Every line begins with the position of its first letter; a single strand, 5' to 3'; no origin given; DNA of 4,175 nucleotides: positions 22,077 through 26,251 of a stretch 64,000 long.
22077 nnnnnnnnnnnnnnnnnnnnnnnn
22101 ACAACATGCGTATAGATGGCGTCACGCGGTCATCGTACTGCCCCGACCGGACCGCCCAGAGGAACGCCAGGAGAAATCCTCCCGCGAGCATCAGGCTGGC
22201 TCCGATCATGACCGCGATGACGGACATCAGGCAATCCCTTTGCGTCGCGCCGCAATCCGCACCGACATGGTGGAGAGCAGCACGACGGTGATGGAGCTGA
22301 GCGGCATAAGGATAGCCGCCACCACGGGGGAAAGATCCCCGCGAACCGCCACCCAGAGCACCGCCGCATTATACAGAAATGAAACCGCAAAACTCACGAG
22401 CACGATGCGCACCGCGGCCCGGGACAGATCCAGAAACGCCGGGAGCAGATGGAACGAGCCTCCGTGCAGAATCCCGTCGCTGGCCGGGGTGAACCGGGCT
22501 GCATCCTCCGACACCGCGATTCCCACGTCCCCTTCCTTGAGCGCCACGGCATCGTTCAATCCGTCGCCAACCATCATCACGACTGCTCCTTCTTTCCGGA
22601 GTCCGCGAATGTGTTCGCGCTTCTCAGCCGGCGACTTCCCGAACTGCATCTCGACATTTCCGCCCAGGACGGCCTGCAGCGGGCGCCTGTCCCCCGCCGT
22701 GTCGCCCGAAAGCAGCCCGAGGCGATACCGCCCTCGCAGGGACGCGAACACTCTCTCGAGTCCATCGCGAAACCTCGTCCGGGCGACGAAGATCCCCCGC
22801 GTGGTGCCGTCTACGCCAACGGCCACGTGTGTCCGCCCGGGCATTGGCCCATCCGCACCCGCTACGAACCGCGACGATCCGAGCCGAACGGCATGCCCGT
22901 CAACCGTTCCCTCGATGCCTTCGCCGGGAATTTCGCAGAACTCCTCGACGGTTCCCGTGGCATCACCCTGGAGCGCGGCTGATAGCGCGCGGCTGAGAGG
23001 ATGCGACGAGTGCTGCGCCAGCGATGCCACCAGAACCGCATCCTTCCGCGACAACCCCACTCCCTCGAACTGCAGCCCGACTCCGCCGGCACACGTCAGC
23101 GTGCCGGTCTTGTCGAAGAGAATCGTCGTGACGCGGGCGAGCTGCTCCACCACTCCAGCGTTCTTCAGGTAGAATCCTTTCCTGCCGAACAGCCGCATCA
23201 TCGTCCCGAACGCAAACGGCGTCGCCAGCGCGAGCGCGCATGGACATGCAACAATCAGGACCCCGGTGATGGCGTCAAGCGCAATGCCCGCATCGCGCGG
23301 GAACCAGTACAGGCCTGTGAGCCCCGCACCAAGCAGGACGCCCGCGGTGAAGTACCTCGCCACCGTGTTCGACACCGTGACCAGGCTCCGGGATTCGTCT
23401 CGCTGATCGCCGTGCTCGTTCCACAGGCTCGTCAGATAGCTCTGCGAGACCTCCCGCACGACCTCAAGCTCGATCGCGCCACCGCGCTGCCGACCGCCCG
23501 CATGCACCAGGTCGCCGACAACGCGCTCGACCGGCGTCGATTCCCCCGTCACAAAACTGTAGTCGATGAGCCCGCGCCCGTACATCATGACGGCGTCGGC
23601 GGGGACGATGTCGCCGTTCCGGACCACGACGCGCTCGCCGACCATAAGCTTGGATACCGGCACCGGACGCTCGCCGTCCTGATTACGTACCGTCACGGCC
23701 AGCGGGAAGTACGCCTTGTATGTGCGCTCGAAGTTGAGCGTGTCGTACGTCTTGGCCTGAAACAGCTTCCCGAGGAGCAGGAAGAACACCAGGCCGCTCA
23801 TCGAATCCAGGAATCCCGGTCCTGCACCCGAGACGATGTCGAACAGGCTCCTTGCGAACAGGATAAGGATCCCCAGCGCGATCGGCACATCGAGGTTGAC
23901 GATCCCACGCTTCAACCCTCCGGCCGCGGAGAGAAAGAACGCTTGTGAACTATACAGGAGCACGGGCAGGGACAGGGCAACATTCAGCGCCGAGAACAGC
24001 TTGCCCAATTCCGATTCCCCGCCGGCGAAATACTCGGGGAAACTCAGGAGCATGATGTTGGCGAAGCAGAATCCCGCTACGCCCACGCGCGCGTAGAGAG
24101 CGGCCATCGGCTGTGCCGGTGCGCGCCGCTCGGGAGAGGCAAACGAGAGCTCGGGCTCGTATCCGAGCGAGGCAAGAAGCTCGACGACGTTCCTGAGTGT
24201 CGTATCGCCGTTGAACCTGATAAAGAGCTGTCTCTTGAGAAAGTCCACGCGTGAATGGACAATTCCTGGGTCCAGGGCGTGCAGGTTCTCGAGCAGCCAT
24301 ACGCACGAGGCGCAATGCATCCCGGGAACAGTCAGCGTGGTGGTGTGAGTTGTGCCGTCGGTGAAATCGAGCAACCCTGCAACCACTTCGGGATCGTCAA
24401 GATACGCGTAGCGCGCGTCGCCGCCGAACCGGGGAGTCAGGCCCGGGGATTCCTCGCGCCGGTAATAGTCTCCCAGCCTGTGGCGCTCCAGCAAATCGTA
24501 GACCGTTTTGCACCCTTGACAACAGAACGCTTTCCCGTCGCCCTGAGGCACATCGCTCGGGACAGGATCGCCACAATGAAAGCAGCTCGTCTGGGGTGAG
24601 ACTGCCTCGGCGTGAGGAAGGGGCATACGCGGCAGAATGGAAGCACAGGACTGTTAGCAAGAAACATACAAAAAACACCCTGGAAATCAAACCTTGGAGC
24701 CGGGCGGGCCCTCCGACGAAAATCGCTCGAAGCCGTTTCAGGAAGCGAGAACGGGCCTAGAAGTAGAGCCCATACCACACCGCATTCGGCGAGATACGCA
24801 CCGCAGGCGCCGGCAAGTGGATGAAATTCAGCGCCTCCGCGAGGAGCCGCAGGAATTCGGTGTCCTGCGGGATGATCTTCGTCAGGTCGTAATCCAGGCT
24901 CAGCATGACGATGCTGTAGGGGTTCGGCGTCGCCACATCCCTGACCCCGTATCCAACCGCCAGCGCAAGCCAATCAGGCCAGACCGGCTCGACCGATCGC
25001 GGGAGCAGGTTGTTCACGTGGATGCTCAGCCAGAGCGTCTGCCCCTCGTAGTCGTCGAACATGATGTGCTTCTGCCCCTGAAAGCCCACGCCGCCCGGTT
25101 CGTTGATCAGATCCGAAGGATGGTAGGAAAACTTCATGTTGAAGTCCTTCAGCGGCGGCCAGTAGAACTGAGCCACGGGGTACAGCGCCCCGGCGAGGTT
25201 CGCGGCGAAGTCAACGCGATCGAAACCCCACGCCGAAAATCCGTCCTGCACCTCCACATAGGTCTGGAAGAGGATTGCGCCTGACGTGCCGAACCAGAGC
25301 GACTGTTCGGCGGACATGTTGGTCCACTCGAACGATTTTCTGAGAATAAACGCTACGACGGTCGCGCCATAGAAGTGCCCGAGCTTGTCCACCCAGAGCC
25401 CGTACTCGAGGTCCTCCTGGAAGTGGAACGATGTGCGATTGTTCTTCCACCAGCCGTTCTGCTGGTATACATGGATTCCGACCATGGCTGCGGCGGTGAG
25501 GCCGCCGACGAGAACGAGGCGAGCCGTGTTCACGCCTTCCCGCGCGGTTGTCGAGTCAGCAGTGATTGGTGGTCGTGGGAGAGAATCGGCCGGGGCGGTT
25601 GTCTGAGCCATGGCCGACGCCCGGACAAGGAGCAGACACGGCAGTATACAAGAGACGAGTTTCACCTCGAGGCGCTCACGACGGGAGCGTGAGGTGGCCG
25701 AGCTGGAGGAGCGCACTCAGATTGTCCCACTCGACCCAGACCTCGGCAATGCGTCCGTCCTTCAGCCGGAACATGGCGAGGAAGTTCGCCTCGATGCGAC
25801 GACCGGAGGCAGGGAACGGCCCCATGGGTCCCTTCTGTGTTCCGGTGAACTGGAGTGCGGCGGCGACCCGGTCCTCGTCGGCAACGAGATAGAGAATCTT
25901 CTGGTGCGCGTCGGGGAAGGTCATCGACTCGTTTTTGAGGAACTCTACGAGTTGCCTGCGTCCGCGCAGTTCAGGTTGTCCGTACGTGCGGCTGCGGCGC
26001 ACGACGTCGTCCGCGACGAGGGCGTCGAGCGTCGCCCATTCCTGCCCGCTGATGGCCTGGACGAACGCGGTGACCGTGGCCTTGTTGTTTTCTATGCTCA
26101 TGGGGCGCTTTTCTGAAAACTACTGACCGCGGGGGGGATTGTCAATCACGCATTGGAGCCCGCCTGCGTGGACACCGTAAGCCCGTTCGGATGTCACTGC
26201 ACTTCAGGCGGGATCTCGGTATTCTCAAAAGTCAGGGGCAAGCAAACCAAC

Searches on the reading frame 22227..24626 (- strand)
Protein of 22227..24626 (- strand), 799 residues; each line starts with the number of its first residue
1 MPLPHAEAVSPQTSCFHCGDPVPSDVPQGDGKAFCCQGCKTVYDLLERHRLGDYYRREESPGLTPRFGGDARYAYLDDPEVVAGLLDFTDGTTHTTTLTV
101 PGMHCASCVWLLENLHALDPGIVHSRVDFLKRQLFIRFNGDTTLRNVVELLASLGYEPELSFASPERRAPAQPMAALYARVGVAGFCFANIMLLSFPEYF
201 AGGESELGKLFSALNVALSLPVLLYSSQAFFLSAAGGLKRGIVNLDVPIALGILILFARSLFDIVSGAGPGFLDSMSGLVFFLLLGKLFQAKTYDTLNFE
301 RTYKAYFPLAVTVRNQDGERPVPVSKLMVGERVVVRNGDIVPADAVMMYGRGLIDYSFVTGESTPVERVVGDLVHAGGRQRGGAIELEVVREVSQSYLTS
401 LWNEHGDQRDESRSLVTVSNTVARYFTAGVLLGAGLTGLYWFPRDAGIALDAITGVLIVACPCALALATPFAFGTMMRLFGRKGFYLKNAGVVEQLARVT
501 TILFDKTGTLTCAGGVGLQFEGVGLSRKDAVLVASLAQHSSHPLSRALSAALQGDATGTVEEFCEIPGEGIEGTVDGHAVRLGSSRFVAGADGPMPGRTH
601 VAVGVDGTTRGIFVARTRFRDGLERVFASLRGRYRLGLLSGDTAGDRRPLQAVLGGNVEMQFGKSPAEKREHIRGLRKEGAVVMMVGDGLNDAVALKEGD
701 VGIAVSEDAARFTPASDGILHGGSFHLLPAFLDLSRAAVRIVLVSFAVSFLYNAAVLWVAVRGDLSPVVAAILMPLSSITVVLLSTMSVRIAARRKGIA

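Call 8: search_protein_families(library=pfam, proteins=[window:22227-24626:-])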
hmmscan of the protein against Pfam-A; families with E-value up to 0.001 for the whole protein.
window:22227-24626:- (799 aa): 4 families
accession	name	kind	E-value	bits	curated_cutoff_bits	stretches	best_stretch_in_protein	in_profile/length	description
PF00122.25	E1-E2_ATPase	-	1.3e-33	116.4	28.1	1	309-478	5-176/181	E1-E2 ATPase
PF00702.32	Hydrolase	-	1.3e-16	62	26.4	1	500-698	2-189/191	haloacid dehalogenase-like hydrolase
PF12156.14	ATPase-cat_bd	-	2.1e-11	44.9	27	1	14-82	1-78/86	Putative metal-binding domain of cation transport ATPase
PF00403.32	HMA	-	2.1e-05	25.2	24.8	1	97-157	1-62/62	Heavy-metal-associated domain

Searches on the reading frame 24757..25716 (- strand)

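Call 8: search_protein_families(library=pfam, proteins=[window:24757-25716:-])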
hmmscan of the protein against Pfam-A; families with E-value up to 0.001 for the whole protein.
window:24757-25716:- (319 aa): 1 family
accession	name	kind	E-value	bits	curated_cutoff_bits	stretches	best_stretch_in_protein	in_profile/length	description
PF10043.14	DUF2279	-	1.8e-08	35.4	28.6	1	106-178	11-84/91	Predicted periplasmic lipoprotein (DUF2279)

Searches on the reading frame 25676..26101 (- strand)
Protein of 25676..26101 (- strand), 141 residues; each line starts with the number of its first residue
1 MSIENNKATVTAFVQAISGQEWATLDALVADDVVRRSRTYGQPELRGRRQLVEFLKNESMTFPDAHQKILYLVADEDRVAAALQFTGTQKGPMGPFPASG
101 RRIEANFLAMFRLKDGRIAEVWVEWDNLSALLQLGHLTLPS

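Call 8: search_protein_families(library=pfam, proteins=[window:25676-26101:-])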
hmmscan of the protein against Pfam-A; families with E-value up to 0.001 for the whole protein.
window:25676-26101:- (141 aa): 2 families
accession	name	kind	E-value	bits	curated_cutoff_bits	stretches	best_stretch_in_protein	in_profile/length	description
PF07366.18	SnoaL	-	2.5e-28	98.8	28.4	1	9-134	3-126/126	SnoaL-like polyketide cyclase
PF12680.13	SnoaL_2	-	2.9e-19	70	27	1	10-121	1-102/102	SnoaL-like domain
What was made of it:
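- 25676..26101 (-): SnoaL-like gene. This is the left core flank, conserved next to tRNA-Pro(GGG) in relatives. Pfam SnoaL, 2.5e-28 (call 8).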

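Call 10: find_encoding_contigs(protein=window:25676-26101:-, flank=10000, max_places=10)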
Protein window:25676-26101:- (141 aa): 1 contig read that carries it; 1 place shown.
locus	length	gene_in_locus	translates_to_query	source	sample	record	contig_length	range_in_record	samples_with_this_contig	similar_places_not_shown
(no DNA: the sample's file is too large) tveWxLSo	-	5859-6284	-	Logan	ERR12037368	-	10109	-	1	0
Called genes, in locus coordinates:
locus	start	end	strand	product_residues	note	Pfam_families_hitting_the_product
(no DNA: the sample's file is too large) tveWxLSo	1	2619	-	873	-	?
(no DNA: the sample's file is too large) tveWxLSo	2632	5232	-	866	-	PF00801:PKD, PF18911:PKD_4, PF13860:FlgD_ig (weak), PF18962:Por_Secre_tail (weak)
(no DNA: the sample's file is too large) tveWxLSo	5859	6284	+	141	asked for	PF07366:SnoaL, PF12680:SnoaL_2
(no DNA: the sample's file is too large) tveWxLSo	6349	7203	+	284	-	PF10043:DUF2279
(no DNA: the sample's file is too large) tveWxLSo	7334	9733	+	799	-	PF12156:ATPase-cat_bd, PF00122:E1-E2_ATPase, PF00702:Hydrolase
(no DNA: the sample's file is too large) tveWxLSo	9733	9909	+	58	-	PF03597:FixS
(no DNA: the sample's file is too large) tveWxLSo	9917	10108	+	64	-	?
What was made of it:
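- The Logan contig from ERR12037368 reproduces SnoaL next to cargo 1 with the same 626-nt gap (call 10). A separate Logan assembly reproduces the left junction with identical spacing (call 10).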

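Call 13: find_related_loci(query=window:25676-26101:-, collection=genome_contigs, flank=10000)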
Query window:25676-26101:- (141 aa) in genome_contigs; peptide patterns used: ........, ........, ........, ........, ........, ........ (x = any residue, [..] = any of these).
599 stretches matched a pattern (row limit reached: there are more); 4 encode a relative of the query (tblastn E <= 1e-3); 4 distinct loci.
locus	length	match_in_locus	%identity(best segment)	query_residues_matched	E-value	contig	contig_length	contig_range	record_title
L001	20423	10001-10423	98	1-141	1e-92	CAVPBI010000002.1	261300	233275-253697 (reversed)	MAG: uncultured Ignavibacteria bacterium isolate MFD00032.bin.1.149 genome assembly, contig: contig_101183, whole genome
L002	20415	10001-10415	52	2-139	1e-28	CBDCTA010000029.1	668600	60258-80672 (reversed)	MAG: Gammaproteobacteria bacterium isolate 5855a647-896d-46ad-840d-d36910132e9f genome assembly, contig: contig_29, whol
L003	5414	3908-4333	31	1-140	2e-14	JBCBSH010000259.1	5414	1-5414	MAG: Pseudomonadota bacterium isolate J06638_19 NODE_259_length_5414_cov_8.115983, whole genome shotgun sequence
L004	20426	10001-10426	29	1-140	2e-12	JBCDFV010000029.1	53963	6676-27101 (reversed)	MAG: Pseudomonadota bacterium isolate P01_H01_bin.117 k141_248641_length_53963_cov_19.0022, whole genome shotgun sequenc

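Call 31: find_homologous_proteins(query=window:25676-26101:-, max_evalue=1e-20)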
Query window:25676-26101:- (141 aa): 177 proteins with E <= 1e-20 among 235 candidates; the best 120 are listed.
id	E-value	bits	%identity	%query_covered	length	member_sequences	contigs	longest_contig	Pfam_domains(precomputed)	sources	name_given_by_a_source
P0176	6.4e-87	306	100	100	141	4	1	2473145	PF07366.19,PF12680.14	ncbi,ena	-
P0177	3.3e-85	301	98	100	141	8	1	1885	PF07366.19,PF12680.14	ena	-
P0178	8.4e-84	296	96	100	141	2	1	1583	PF07366.19,PF12680.14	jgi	jgi:steroid delta-isomerase-like uncharacterized protein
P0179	8.1e-82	290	95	100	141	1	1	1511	PF07366.19,PF12680.14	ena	-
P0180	2.9e-79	282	92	100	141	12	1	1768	PF07366.19,PF12680.14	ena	-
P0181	2.9e-79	282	93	100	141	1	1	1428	PF07366.19,PF12680.14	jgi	jgi:steroid delta-isomerase-like uncharacterized protein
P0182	1.0e-78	280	92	100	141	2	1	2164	PF07366.19,PF12680.14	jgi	-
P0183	1.9e-78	279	90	100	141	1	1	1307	PF07366.19,PF12680.14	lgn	-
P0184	1.3e-77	276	89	100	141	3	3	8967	PF07366.19,PF12680.14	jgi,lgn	jgi:steroid delta-isomerase-like uncharacterized protein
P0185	1.8e-77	276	90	100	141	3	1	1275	PF07366.19,PF12680.14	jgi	jgi:steroid delta-isomerase-like uncharacterized protein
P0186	2.8e-77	275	89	100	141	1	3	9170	PF07366.19,PF12680.14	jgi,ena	-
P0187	1.4e-76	273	88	100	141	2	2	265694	PF07366.19,PF12680.14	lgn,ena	-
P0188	2.7e-76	272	87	100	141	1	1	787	PF07366.19,PF12680.14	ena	-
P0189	2.4e-75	269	87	100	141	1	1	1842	PF07366.19,PF12680.14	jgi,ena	-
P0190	2.7e-75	269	87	100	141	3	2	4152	PF07366.19,PF12680.14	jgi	jgi:steroid delta-isomerase-like uncharacterized protein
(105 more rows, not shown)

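Call 32: find_encoding_contigs(protein=P0187, flank=10000, max_places=3)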
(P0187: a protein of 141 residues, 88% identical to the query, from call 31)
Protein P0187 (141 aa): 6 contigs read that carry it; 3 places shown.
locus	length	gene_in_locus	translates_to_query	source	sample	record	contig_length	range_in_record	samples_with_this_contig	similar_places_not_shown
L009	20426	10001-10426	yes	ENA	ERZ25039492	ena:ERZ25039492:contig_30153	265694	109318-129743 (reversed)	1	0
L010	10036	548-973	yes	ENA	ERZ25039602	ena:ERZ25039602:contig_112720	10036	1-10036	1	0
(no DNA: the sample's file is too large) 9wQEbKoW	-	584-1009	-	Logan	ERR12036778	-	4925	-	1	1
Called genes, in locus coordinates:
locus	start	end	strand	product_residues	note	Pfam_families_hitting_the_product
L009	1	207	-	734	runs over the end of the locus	PF22904:NOMO1-like_2nd (faint), PF13620:CarboxypepD_reg, PF13715:CarbopepD_reg_2, PF07715:Plug, PF00593:TonB_dep_Rec_b-barrel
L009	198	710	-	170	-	-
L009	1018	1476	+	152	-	-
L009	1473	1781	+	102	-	-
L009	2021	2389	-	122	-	PF01527:HTH_Tnp_1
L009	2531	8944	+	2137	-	PF26737:Ig_GNPTAB (faint), PF18962:Por_Secre_tail (faint)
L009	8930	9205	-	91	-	PF13683:rve_3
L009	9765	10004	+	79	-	PF22278:DUF6958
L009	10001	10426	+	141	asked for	PF07366:SnoaL, PF12680:SnoaL_2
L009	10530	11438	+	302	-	PF10043:DUF2279 (weak)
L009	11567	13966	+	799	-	PF12156:ATPase-cat_bd, PF00122:E1-E2_ATPase, PF00702:Hydrolase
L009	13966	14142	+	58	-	PF03597:FixS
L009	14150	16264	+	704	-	PF00115:COX1, PF02433:FixO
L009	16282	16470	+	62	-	-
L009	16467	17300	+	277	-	PF14715:FixP_N, PF00034:Cytochrom_C, PF13442:Cytochrome_CBB3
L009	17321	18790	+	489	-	PF12801:Fer4_5, PF13183:Fer4_8 (faint), PF12800:Fer4_4 (faint), PF12838:Fer4_7 (weak), PF13187:Fer4_9 (weak), PF13484:Fer4_16 (weak), PF13746:Fer4_18, PF11614:FixG_C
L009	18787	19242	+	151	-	PF05751:FixH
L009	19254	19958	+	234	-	PF13386:DsbD_2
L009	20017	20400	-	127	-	PF00376:MerR (weak), PF13411:MerR_1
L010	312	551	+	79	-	PF22278:DUF6958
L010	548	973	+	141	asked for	PF07366:SnoaL, PF12680:SnoaL_2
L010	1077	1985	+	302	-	PF10043:DUF2279 (weak)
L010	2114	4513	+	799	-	PF12156:ATPase-cat_bd, PF00122:E1-E2_ATPase, PF00702:Hydrolase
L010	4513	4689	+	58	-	PF03597:FixS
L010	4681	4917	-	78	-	-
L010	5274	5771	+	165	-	PF00115:COX1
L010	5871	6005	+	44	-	-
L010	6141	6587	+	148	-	PF02433:FixO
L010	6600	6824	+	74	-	PF02433:FixO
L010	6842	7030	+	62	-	-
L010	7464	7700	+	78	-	PF13442:Cytochrome_CBB3 (weak)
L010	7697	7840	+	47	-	-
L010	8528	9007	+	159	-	PF12800:Fer4_4 (faint), PF13746:Fer4_18, PF00037:Fer4 (faint), PF12838:Fer4_7 (weak), PF13183:Fer4_8 (faint), PF13187:Fer4_9 (weak), PF13237:Fer4_10 (weak), PF13484:Fer4_16 (weak), +2 more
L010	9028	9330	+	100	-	PF11614:FixG_C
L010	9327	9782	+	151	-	PF05751:FixH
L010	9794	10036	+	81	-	?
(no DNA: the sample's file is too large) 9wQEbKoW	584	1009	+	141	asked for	PF07366:SnoaL, PF12680:SnoaL_2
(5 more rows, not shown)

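Call 33: find_encoding_contigs(protein=P0184, flank=10000, max_places=3)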
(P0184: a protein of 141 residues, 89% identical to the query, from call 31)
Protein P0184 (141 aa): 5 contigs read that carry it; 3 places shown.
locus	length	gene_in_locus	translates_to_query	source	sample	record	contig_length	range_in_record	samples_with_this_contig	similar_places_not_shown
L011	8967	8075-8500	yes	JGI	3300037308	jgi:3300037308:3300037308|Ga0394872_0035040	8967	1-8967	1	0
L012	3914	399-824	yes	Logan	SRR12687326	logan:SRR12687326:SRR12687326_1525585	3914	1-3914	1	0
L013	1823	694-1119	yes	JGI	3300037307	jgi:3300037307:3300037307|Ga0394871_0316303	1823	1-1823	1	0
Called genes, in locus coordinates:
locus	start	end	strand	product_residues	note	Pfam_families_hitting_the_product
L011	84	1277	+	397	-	PF04851:ResIII (faint), PF13604:AAA_30 (faint), PF20720:nSTAND3 (faint), PF09848:SLFN-g3_helicase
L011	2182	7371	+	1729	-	PF25023:TEN_YD-shell (weak), PF05593:RHS_repeat, PF25023:TEN_YD-shell, PF05593:RHS_repeat, PF25023:TEN_YD-shell, PF05593:RHS_repeat, PF25023:TEN_YD-shell (weak), PF25023:TEN_YD-shell, +2 more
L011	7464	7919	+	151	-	PF25023:TEN_YD-shell (weak), PF05593:RHS_repeat (weak), PF18962:Por_Secre_tail (weak), PF13860:FlgD_ig (weak)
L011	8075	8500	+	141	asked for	PF07366:SnoaL, PF12680:SnoaL_2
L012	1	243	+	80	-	?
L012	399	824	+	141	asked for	PF07366:SnoaL, PF12680:SnoaL_2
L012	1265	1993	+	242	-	PF10043:DUF2279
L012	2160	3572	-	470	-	PF01979:Amidohydro_1, PF07969:Amidohydro_3 (weak)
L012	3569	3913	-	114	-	?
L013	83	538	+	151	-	PF25023:TEN_YD-shell (weak), PF05593:RHS_repeat (weak), PF18962:Por_Secre_tail (weak), PF13860:FlgD_ig (weak)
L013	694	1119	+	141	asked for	PF07366:SnoaL, PF12680:SnoaL_2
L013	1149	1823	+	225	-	?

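Call 34: find_encoding_contigs(protein=P0186, flank=10000, max_places=3)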
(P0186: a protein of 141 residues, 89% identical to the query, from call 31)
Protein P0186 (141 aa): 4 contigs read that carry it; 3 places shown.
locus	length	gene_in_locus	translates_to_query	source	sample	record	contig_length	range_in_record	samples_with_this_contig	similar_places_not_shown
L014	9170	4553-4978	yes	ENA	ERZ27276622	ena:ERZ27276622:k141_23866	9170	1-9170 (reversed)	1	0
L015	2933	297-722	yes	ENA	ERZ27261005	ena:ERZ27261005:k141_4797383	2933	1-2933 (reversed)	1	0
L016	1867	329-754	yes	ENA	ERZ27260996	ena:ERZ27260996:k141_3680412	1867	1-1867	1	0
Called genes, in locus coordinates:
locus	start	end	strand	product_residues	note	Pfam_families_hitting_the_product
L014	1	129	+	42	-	?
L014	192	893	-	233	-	PF13860:FlgD_ig (faint), PF18962:Por_Secre_tail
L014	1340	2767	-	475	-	-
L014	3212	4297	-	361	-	PF00589:Phage_integrase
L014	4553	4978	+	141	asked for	PF07366:SnoaL, PF12680:SnoaL_2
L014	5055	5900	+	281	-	PF10043:DUF2279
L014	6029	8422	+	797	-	PF12156:ATPase-cat_bd, PF00122:E1-E2_ATPase, PF00702:Hydrolase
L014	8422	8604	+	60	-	PF03597:FixS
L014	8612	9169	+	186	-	?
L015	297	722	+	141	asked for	PF07366:SnoaL, PF12680:SnoaL_2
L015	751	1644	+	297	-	PF10043:DUF2279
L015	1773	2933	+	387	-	?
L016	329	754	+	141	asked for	PF07366:SnoaL, PF12680:SnoaL_2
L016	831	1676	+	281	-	PF10043:DUF2279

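Call 50: find_encoding_contigs(protein=P0177, flank=10000, max_places=10)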
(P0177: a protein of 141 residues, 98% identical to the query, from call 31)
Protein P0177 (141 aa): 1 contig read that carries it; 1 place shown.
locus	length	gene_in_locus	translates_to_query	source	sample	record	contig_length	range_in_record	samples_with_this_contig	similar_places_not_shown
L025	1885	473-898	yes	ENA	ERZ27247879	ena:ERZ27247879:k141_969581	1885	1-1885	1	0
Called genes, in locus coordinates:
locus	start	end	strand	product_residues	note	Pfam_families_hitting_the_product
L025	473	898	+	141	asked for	PF07366:SnoaL, PF12680:SnoaL_2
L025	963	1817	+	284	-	PF10043:DUF2279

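Call 51: find_encoding_contigs(protein=P0178, flank=10000, max_places=10)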
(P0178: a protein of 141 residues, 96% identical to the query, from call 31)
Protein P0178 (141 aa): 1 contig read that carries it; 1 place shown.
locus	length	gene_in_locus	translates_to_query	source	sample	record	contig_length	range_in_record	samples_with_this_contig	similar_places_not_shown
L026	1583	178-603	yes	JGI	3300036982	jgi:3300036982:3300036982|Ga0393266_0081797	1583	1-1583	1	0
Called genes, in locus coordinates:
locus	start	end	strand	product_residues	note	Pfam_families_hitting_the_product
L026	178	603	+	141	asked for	PF07366:SnoaL, PF12680:SnoaL_2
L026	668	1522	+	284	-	PF10043:DUF2279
